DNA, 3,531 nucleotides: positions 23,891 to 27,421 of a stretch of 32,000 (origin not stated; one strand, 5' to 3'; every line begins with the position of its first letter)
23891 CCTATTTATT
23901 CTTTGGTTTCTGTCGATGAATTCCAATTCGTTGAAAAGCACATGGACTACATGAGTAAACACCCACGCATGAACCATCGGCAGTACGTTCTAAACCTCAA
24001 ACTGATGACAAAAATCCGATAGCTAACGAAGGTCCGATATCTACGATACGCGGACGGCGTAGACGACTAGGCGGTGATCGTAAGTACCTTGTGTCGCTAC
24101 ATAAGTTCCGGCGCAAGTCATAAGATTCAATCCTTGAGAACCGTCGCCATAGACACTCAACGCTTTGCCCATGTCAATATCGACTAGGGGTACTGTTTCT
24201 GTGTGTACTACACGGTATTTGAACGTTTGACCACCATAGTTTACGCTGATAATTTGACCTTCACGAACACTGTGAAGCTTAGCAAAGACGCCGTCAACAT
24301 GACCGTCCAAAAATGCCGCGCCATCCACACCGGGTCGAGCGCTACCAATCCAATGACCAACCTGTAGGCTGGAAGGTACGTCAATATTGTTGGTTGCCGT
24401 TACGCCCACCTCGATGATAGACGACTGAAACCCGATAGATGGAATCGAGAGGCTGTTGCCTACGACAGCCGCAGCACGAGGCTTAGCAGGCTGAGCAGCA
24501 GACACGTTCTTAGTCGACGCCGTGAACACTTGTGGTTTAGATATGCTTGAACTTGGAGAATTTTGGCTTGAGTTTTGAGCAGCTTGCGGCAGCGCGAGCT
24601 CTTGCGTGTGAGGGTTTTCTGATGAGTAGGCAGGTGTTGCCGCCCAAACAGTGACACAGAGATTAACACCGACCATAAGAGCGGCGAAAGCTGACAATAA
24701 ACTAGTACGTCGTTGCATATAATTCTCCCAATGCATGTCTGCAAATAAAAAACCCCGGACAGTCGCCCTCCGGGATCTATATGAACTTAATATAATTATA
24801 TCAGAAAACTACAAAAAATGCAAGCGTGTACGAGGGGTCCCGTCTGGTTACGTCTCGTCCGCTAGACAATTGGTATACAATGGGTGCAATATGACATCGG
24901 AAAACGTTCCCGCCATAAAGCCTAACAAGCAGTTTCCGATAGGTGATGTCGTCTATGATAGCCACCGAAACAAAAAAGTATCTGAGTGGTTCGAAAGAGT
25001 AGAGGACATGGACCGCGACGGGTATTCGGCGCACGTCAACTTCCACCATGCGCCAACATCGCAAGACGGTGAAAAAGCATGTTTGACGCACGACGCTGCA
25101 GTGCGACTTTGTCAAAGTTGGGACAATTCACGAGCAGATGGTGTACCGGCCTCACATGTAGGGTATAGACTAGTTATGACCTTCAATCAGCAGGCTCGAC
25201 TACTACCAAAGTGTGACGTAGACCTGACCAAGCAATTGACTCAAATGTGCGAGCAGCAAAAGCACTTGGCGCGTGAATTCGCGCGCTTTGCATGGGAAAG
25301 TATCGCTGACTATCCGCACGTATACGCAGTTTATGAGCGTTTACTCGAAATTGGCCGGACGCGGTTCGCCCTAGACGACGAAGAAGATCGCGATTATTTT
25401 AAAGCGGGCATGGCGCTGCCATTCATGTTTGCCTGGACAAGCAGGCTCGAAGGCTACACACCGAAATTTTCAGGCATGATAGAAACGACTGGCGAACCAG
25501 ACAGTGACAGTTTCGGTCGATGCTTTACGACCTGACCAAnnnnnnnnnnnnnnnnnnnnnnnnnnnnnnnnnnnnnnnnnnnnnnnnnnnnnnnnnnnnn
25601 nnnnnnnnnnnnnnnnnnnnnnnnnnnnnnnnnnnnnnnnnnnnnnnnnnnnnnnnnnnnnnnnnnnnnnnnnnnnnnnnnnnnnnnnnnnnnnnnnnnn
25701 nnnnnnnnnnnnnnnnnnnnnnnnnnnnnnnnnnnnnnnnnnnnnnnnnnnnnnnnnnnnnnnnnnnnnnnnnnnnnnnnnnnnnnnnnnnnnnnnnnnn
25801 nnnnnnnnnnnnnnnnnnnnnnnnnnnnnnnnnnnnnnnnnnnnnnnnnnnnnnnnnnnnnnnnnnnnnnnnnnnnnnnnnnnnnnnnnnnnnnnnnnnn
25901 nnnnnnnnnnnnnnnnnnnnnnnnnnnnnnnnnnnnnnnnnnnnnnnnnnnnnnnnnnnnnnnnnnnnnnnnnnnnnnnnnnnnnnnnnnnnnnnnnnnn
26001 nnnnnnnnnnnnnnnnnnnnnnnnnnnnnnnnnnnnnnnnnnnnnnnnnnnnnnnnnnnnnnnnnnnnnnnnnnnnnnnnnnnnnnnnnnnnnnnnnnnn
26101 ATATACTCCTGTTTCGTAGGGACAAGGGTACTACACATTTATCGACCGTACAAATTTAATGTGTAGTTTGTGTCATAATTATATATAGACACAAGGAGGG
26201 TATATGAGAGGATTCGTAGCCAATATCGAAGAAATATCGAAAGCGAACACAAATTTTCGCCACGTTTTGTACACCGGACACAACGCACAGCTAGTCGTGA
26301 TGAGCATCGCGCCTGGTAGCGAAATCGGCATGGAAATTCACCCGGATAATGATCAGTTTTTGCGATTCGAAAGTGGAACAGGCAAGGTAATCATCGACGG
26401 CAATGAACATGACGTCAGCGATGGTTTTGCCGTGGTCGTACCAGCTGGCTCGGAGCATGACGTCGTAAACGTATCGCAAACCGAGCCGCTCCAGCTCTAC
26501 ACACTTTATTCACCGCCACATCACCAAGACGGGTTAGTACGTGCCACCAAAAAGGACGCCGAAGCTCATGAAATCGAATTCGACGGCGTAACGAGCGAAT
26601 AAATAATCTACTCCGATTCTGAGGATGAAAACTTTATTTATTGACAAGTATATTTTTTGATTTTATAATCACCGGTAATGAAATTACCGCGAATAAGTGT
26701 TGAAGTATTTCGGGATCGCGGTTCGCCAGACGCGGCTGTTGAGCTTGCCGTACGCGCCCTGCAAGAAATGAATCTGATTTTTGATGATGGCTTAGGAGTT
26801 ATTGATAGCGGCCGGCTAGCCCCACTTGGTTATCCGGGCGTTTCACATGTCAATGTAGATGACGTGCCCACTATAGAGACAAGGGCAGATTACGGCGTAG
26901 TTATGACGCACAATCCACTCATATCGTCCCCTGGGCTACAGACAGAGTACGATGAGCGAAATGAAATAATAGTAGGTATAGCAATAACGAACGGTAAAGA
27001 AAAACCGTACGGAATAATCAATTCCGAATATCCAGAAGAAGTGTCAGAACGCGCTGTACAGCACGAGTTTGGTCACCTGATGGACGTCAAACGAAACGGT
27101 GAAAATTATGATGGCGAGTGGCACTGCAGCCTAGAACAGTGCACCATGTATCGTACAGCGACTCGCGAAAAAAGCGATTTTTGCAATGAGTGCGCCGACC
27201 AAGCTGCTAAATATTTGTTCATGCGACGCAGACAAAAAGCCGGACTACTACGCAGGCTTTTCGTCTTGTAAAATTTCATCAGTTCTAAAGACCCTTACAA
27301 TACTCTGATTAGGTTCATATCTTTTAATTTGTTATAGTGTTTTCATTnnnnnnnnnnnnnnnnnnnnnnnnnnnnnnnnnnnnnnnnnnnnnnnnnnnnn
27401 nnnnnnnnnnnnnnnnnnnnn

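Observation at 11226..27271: Three paralogous archaemetzincin-like zinc peptidases sharing a 10-residue insertion in the metal-binding signature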

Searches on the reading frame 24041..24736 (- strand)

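Call 19: search_protein_families(library=pfam, proteins=[window:24041-24736:-], max_evalue=0.001)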
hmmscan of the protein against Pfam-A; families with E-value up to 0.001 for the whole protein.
window:24041-24736:- (231 aa): 1 family
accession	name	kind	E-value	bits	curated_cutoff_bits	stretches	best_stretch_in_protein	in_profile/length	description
PF04203.18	Sortase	-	6.1e-19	68.4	26.6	1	96-230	1-125/125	Sortase domain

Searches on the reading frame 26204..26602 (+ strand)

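Call 19: search_protein_families(library=pfam, proteins=[window:26204-26602:+], max_evalue=0.001)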
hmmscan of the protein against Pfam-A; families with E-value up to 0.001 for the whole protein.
window:26204-26602:+ (132 aa): 2 families
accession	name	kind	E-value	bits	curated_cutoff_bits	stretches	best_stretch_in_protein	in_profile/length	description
PF07883.17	Cupin_2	-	1.2e-15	57.4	27.2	1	32-101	2-69/70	Cupin domain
PF02311.25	AraC_binding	-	0.00024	21.3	21.1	1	49-113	23-86/135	AraC-like ligand binding domain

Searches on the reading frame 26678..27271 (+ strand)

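Call 3: search_protein_families(library=pfam, proteins=[window:26678-27271:+], max_evalue=10)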
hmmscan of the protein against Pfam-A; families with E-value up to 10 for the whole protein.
window:26678-27271:+ (197 aa): 0 families

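Call 4: search_protein_families(library=ncbifam, proteins=[window:26678-27271:+], max_evalue=10)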
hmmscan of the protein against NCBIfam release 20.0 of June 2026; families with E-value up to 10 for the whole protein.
window:26678-27271:+ (197 aa): 1 family
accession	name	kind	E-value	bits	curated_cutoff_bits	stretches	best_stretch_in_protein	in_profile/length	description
NF033823.0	archmetzin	subfamily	0.05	13.6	145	1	125-174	124-168/170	archaemetzincin family Zn-dependent metalloprotease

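Call 63: search_protein_families(library=padloc, proteins=[window:26678-27271:+], max_evalue=0.01)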
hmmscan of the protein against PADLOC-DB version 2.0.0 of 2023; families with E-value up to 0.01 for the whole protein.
window:26678-27271:+ (197 aa): 0 families
